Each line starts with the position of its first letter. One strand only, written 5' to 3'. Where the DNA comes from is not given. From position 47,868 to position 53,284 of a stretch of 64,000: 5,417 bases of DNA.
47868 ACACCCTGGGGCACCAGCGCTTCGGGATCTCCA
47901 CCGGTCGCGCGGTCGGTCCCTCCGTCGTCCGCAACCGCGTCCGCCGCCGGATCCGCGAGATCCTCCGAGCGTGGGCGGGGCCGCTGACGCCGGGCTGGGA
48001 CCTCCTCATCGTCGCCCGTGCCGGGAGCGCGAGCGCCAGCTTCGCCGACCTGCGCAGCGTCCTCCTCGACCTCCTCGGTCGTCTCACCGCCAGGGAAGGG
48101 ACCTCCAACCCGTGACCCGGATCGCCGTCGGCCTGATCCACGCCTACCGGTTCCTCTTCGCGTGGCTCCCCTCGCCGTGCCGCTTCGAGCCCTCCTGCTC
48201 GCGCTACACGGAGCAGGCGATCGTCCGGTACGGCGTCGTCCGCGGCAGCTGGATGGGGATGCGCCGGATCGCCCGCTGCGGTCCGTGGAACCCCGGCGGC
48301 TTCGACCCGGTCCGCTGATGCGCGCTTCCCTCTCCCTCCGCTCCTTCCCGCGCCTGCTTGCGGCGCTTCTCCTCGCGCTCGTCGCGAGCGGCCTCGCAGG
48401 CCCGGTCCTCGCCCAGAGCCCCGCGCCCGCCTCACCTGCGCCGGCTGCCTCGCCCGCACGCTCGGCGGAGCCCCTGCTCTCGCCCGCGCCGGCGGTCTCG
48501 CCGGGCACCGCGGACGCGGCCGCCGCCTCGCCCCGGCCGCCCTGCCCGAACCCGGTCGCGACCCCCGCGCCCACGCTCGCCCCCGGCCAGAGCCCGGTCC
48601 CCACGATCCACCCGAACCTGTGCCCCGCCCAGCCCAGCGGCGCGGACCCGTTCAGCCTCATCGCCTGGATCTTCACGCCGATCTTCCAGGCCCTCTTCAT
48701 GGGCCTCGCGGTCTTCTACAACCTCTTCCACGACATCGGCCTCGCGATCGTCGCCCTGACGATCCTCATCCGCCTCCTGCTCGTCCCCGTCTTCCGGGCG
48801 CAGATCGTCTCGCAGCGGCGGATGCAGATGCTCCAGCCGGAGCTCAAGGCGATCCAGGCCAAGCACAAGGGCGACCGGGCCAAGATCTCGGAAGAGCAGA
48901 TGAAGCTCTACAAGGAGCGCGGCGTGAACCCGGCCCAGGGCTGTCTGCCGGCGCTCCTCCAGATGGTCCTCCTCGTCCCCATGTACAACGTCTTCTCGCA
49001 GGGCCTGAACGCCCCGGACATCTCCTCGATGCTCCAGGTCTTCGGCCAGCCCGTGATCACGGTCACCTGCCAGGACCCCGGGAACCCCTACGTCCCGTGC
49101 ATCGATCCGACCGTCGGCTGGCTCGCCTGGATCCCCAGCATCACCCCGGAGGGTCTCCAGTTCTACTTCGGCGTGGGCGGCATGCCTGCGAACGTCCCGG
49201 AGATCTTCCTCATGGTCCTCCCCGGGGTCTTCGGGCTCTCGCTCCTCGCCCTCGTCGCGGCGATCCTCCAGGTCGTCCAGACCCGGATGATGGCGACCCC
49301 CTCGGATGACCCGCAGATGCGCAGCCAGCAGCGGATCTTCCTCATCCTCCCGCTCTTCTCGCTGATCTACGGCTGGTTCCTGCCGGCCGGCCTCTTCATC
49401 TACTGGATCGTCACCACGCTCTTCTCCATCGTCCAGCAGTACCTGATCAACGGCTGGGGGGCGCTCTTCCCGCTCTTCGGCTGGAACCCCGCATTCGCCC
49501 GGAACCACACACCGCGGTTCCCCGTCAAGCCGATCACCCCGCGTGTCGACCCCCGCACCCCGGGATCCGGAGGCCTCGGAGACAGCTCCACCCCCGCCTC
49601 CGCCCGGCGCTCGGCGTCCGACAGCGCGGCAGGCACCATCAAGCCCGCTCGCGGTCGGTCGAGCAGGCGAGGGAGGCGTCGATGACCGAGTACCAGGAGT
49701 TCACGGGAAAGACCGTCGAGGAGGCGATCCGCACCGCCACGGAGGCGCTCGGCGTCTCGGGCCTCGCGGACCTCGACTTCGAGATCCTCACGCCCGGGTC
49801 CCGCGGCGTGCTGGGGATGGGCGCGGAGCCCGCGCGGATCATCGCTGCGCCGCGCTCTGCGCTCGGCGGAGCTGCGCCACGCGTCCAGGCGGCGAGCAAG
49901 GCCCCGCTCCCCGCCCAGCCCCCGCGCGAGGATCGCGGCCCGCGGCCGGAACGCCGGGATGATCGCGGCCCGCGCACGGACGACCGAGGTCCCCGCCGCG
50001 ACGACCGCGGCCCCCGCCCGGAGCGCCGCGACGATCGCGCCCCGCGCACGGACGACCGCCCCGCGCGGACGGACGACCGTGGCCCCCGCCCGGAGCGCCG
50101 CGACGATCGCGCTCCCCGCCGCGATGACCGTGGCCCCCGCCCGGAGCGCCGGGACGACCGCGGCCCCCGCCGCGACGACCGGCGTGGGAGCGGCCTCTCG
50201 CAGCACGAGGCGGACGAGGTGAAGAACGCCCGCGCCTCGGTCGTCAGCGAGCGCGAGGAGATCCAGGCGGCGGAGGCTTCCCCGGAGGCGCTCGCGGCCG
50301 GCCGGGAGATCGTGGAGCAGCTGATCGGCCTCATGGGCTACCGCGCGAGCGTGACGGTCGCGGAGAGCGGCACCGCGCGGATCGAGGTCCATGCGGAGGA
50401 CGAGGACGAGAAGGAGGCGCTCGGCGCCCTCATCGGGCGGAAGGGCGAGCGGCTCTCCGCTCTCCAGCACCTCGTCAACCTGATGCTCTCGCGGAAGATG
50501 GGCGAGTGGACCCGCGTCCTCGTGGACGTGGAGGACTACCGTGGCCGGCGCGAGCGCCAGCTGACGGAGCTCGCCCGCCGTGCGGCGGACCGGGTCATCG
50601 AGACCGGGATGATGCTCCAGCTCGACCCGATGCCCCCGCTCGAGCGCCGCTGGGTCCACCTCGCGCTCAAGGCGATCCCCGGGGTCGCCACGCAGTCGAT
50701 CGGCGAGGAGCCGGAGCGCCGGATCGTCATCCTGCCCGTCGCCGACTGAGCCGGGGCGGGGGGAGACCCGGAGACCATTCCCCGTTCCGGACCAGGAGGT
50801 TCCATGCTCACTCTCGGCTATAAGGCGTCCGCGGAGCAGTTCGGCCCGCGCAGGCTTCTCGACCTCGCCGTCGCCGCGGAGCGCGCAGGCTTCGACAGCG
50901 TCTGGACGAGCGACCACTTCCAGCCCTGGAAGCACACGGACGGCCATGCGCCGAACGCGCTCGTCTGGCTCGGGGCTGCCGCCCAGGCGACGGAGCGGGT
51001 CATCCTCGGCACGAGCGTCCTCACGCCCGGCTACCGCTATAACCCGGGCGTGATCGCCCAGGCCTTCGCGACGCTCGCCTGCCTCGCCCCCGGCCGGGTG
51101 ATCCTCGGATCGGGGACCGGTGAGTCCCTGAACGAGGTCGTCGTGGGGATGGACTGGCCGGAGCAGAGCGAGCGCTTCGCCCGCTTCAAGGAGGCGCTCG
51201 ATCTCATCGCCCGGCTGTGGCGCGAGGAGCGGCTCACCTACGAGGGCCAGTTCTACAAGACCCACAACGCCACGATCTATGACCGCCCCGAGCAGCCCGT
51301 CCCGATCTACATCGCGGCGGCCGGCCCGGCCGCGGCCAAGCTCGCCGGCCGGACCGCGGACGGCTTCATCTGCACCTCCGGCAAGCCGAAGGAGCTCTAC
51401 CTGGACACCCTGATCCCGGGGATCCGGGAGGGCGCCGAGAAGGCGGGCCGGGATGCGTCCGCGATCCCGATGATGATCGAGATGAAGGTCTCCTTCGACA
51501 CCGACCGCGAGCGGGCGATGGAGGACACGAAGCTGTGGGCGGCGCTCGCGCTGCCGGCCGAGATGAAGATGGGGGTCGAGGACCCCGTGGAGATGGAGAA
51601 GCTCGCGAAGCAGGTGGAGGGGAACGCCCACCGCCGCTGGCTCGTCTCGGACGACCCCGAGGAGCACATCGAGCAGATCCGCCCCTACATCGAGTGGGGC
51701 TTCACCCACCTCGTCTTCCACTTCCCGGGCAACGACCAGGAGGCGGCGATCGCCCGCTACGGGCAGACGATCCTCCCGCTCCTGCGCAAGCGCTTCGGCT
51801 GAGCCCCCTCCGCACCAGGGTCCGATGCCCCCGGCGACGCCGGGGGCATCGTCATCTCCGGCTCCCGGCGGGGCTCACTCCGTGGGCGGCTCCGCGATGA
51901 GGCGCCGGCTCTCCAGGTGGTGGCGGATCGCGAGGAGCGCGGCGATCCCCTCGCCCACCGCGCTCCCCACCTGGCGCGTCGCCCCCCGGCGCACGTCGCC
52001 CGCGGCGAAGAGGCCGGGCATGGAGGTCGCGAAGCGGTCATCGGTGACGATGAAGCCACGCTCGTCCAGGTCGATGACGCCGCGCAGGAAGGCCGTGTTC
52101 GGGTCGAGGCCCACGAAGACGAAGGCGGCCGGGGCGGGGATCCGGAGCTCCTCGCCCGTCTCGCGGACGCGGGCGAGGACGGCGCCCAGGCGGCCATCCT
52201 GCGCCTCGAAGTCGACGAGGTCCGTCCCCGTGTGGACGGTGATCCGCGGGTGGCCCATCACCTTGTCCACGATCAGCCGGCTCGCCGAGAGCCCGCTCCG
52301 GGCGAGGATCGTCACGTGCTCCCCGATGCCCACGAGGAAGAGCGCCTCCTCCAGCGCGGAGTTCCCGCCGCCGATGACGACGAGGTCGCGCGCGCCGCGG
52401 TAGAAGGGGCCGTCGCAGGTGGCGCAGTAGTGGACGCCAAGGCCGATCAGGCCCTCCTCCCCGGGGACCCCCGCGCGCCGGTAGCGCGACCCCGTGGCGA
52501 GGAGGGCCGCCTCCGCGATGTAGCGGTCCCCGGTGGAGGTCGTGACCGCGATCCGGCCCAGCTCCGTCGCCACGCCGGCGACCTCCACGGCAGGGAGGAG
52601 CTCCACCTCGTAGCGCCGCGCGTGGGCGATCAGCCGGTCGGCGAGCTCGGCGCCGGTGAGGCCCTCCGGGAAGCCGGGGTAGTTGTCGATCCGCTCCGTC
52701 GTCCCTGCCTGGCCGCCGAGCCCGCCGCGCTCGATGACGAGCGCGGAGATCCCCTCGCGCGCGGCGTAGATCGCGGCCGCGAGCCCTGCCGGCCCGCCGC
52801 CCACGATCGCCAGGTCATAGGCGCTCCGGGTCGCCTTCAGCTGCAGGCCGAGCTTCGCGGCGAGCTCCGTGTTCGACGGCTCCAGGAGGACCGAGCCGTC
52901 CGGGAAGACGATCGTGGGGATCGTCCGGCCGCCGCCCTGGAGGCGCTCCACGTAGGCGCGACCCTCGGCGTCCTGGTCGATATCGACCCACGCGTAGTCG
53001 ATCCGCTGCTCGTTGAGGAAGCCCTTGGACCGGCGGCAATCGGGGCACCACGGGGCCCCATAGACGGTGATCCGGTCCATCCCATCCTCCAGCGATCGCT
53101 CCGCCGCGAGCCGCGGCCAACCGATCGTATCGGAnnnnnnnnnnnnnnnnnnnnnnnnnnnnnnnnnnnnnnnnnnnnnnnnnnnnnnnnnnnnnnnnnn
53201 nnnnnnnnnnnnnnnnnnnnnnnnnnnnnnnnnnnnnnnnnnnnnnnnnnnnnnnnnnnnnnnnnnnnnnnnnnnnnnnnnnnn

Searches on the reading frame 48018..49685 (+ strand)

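Call 76: search_protein_families(library=pfam, proteins=[window:48018-49685:+], max_evalue=0.0001)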
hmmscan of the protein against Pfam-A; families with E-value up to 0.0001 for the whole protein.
window:48018-49685:+ (555 aa): 1 family
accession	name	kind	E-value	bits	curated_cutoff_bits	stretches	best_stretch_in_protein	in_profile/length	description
PF02096.25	60KD_IMP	-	5.3e-47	160.3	35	1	241-478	2-162/163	60Kd inner membrane protein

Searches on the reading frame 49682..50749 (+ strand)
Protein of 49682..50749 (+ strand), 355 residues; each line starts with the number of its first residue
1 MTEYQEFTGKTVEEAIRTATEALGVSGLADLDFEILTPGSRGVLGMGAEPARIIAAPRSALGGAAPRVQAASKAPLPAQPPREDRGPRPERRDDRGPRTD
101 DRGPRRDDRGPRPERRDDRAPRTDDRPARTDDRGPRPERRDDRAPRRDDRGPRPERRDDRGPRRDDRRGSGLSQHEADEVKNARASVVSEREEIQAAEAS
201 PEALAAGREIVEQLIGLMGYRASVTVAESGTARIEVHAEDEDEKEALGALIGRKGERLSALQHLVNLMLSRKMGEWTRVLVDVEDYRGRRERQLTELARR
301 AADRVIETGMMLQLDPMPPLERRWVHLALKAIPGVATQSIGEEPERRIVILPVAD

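Call 76: search_protein_families(library=pfam, proteins=[window:49682-50749:+], max_evalue=0.0001)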
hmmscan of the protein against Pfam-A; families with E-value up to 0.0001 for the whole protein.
window:49682-50749:+ (355 aa): 3 families
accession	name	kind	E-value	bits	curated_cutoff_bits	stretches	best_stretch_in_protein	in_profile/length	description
PF01424.28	R3H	-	4.8e-17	62.2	26.8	1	293-351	2-59/60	R3H domain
PF14804.11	Jag_N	-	2e-11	44.6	25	1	7-55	1-48/50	Jag N-terminus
PF13083.13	KH_KhpA-B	-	8.2e-09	35.7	32.1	1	209-272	2-65/73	KhpA/KhpB, KH domain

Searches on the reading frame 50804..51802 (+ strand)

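Call 76: search_protein_families(library=pfam, proteins=[window:50804-51802:+], max_evalue=0.0001)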
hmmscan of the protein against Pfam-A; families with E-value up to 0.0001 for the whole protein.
window:50804-51802:+ (332 aa): 1 family
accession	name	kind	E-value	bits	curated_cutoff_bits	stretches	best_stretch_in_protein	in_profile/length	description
PF00296.26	Bac_luciferase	-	2.1e-70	238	27.9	1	9-302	16-314/314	Luciferase-like monooxygenase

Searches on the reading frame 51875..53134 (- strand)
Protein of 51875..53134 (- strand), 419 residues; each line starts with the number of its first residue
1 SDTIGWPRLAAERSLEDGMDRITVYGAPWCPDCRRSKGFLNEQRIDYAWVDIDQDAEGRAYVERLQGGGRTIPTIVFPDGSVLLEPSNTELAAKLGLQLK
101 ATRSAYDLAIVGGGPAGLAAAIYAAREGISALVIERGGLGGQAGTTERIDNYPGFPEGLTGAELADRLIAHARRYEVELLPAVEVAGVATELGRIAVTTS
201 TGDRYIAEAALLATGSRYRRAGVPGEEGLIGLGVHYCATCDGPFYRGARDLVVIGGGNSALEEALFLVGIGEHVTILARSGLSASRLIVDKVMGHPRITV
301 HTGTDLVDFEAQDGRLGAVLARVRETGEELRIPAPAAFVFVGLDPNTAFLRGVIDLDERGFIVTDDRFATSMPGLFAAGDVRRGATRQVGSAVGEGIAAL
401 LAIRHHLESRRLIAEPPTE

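Call 76: search_protein_families(library=pfam, proteins=[window:51875-53134:-], max_evalue=0.0001)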
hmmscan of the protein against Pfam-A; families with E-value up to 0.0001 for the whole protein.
window:51875-53134:- (419 aa): 9 families
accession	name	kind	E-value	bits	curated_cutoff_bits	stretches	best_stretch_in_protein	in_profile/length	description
PF07992.20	Pyr_redox_2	-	2.4e-45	155.6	26.1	1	106-396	1-291/291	Pyridine nucleotide-disulphide oxidoreductase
PF13738.12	Pyr_redox_3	-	3.5e-23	82.8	30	2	157-379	76-305/305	Pyridine nucleotide-disulphide oxidoreductase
PF00462.30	Glutaredoxin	-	4.8e-13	49.5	22.9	1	22-77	1-55/60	Glutaredoxin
PF00070.33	Pyr_redox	-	7.6e-09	36.4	22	1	251-319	2-77/82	Pyridine nucleotide-disulphide oxidoreductase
PF03486.20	HI0933_like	-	1.5e-07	31.6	50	0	107-137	2-32/244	HI0933-like protein Rossmann domain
PF12831.13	FAD_oxidored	-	2.3e-07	30.9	27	1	107-143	1-38/416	FAD dependent oxidoreductase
PF13450.12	NAD_binding_8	-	1.6e-06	28.7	21.9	1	110-151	1-42/68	NAD(P)-binding Rossmann-like domain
PF00890.30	FAD_binding_2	-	9.8e-06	25.4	20.4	0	107-140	1-35/414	FAD binding domain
PF01266.30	DAO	-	3e-05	24.2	27.9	1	107-144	1-40/353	FAD dependent oxidoreductase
